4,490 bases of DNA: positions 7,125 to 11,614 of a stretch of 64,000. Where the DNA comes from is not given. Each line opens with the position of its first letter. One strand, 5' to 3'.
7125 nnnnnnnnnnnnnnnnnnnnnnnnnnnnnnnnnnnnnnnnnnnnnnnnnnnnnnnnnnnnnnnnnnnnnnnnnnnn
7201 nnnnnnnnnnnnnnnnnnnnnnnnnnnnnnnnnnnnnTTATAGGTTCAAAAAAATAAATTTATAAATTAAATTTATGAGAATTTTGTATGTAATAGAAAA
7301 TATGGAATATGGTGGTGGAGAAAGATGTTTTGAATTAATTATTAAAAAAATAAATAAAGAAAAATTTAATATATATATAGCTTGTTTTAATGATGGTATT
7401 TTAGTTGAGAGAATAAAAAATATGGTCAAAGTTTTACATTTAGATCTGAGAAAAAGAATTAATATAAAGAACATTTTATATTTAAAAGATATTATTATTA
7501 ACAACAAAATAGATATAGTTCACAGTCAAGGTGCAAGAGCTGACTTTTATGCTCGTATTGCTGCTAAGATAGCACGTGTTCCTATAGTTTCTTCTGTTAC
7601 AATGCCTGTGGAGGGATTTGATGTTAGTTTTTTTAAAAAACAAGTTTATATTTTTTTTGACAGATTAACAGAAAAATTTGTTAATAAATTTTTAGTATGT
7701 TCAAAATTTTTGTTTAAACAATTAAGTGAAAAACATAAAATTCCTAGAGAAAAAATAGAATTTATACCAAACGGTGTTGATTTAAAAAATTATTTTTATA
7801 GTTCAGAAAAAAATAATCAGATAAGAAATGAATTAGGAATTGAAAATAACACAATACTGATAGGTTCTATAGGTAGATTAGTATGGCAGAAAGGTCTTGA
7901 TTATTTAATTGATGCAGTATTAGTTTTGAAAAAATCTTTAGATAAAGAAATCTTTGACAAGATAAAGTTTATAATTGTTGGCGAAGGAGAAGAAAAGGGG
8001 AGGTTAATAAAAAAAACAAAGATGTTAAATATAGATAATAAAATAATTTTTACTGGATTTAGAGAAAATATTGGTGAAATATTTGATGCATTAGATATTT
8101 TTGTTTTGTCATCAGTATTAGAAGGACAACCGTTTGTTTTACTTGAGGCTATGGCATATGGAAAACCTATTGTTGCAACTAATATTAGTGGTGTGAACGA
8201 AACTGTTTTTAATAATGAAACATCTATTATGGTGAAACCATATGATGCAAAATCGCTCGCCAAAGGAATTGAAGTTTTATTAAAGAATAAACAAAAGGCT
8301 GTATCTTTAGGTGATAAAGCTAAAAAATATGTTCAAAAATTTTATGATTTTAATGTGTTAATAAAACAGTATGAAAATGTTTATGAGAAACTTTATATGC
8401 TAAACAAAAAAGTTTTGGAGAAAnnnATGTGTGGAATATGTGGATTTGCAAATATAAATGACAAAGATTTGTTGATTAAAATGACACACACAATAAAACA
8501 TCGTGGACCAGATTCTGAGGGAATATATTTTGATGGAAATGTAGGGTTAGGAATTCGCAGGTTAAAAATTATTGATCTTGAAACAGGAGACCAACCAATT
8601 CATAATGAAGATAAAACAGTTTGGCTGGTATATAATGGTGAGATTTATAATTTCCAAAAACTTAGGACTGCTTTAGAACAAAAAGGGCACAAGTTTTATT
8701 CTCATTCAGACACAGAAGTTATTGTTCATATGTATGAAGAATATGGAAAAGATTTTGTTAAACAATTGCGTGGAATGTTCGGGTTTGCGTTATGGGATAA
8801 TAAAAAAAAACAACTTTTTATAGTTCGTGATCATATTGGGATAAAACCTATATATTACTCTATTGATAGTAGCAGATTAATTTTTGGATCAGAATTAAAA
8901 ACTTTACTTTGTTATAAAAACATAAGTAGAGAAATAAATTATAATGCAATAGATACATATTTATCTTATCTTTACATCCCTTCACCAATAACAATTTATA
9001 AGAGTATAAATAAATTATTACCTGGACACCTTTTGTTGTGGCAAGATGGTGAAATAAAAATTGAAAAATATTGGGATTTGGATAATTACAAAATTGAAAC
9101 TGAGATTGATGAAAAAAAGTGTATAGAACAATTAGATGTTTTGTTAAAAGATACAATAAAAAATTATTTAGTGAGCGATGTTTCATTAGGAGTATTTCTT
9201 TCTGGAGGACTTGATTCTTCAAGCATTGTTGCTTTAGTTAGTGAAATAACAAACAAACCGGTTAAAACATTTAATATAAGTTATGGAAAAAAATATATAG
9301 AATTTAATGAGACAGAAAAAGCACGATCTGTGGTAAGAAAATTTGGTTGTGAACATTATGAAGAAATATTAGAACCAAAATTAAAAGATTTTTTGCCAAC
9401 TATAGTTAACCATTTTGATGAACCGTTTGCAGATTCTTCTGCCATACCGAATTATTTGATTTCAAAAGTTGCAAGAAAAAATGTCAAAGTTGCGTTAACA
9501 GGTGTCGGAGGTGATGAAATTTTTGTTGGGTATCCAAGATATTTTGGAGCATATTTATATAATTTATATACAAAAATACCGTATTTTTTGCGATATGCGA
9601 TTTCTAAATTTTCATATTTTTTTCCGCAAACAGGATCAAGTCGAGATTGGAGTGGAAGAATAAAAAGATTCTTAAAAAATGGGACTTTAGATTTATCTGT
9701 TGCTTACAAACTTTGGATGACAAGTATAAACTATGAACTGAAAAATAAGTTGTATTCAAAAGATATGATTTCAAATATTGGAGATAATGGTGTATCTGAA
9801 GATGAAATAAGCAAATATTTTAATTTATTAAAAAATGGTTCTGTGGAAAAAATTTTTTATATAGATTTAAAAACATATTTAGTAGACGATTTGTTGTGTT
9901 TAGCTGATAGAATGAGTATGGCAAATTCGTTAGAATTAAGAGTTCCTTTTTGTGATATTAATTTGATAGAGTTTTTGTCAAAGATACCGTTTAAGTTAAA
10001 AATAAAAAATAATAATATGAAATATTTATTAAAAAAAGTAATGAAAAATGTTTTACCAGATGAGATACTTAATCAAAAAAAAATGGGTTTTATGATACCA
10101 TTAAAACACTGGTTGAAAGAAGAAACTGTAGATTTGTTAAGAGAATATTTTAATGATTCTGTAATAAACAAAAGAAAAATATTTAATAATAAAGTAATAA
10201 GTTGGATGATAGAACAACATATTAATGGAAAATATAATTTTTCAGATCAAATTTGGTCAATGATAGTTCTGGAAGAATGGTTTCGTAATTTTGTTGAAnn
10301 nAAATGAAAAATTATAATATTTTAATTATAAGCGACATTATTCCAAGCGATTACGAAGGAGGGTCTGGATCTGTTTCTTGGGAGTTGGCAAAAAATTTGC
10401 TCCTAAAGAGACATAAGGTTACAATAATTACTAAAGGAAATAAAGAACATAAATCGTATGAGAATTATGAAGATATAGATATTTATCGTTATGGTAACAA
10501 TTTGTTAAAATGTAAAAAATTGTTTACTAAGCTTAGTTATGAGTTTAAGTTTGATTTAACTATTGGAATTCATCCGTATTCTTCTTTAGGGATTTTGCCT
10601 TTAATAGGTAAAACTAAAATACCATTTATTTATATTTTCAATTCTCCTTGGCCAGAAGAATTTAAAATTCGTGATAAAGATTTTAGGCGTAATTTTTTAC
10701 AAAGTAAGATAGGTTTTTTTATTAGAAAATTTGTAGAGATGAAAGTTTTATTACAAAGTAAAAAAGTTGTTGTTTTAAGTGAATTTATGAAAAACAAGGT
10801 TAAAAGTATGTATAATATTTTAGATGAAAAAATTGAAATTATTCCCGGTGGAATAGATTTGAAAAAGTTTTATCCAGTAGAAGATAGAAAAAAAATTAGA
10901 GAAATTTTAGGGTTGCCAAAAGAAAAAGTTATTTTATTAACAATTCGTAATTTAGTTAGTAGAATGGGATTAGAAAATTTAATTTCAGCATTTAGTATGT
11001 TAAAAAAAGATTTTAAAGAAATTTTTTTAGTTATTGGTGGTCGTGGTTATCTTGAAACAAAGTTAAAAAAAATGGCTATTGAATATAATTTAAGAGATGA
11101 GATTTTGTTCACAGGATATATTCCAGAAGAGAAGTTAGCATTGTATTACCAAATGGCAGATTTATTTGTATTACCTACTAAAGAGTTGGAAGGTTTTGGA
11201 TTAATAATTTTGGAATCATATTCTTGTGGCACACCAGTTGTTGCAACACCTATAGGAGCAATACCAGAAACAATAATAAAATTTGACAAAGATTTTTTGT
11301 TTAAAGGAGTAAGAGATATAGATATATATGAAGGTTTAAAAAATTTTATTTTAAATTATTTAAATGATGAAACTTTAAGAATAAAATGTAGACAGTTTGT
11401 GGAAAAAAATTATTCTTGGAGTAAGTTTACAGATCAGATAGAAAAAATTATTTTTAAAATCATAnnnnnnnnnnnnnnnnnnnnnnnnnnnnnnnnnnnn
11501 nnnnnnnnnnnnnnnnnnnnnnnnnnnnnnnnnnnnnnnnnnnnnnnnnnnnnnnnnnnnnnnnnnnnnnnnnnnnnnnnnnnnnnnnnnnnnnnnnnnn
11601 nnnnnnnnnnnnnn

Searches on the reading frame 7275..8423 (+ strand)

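Call 88: search_protein_families(library=pfam, proteins=[window:7275-8423:+], max_evalue=1e-10)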
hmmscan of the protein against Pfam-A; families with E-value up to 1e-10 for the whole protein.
window:7275-8423:+ (383 aa): 3 families
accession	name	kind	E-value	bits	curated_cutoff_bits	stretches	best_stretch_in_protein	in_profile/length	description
PF00534.26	Glycos_transf_1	-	5.1e-40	137.2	26.4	1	181-351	3-171/172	Glycosyl transferases group 1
PF13692.12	Glyco_trans_1_4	-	1.2e-34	120.1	27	1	195-338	3-142/142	Glycosyl transferases group 1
PF13439.12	Glyco_transf_4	-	4.1e-18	66.4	28.5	1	12-171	1-169/170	Glycosyltransferase Family 4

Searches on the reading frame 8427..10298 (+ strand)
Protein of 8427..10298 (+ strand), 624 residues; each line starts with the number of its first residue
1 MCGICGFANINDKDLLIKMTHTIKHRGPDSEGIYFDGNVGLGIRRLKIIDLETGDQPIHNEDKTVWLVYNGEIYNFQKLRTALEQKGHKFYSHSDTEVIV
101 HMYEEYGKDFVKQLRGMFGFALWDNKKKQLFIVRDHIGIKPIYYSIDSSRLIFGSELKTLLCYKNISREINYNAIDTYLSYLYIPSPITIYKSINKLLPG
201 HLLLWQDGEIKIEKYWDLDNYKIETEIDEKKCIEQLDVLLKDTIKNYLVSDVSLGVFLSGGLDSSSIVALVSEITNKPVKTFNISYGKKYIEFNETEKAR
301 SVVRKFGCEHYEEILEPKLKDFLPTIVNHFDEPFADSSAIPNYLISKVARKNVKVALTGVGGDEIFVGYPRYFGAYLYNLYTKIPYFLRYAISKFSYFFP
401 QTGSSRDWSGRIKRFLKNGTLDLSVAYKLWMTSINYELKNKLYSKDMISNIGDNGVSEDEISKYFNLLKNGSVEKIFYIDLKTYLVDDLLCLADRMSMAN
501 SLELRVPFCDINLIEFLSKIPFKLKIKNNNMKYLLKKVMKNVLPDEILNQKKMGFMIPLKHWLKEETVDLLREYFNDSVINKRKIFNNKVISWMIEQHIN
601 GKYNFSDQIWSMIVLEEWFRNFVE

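Call 88: search_protein_families(library=pfam, proteins=[window:8427-10298:+], max_evalue=1e-10)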
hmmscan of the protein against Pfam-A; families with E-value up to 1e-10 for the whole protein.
window:8427-10298:+ (624 aa): 3 families
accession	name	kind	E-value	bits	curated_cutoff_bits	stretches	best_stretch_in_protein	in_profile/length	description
PF00733.27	Asn_synthase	-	2e-89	301.1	21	1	236-620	2-354/354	Asparagine synthase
PF13537.11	GATase_7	-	3.2e-48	163.3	25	1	44-161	2-122/123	Glutamine amidotransferase domain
PF13522.11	GATase_6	-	1.8e-43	148.1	27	1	28-156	1-130/130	Glutamine amidotransferase domain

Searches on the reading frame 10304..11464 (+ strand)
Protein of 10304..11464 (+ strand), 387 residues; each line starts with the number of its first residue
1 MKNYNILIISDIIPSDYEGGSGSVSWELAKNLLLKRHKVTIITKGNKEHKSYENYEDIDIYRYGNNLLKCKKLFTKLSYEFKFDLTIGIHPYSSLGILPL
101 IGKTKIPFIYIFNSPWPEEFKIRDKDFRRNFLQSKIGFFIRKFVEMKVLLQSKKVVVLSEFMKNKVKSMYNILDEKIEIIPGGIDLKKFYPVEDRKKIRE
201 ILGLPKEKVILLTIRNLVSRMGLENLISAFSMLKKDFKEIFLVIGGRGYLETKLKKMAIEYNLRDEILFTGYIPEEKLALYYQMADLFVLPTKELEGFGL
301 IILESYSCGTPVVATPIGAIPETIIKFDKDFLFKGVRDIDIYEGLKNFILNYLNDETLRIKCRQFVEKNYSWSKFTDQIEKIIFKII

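Call 88: search_protein_families(library=pfam, proteins=[window:10304-11464:+], max_evalue=1e-10)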
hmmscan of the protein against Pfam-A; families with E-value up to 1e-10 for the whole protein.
window:10304-11464:+ (387 aa): 3 families
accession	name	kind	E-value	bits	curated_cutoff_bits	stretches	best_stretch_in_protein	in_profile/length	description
PF00534.26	Glycos_transf_1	-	5.1e-36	124.2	26.4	1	194-360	1-160/172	Glycosyl transferases group 1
PF13692.12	Glyco_trans_1_4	-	4.3e-23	82.6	27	1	210-334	3-125/142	Glycosyl transferases group 1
PF13439.12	Glyco_transf_4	-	1.6e-15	58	28.5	1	19-187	2-169/170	Glycosyltransferase Family 4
